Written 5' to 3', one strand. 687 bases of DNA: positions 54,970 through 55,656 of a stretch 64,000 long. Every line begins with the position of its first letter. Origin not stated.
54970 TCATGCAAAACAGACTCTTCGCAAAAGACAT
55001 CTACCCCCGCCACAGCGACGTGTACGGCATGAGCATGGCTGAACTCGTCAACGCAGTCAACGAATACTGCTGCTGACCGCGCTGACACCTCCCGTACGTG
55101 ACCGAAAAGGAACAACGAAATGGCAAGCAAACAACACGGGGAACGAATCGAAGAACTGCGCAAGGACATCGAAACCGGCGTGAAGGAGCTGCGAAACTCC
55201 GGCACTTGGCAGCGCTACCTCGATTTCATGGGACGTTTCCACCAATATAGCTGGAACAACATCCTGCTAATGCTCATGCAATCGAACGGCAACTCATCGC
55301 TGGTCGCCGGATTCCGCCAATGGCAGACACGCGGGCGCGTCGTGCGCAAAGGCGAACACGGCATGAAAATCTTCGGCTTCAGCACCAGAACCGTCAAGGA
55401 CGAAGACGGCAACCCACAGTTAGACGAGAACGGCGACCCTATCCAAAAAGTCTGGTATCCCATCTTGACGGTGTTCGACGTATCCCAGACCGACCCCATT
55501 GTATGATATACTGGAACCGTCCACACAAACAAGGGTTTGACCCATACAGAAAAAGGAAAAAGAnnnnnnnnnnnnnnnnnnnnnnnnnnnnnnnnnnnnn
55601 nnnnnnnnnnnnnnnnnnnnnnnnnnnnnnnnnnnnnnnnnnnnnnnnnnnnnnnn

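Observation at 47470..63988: Array of ~20 self-contained cassettes driven by one reiterated ~23-nt promoter/operator module; leading-region/anti-defence-island-like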

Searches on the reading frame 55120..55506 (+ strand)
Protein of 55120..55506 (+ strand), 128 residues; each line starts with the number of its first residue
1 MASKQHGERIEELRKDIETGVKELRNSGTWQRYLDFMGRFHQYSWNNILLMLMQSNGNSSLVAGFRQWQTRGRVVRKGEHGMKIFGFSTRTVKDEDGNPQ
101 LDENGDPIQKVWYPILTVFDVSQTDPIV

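Call 14: search_protein_families(library=pfam, proteins=[window:55120-55506:+], max_evalue=0.01)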
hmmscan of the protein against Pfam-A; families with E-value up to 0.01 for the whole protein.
window:55120-55506:+ (128 aa): 2 families
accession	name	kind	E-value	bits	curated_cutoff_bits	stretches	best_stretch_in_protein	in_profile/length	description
PF08401.16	ArdcN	-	2.5e-13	50.7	22.6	1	10-115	8-116/123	N-terminal domain of anti-restriction factor ArdC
PF10404.14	BHD_2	-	0.0053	17.9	33.5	1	67-106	5-45/63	Rad4 beta-hairpin domain 2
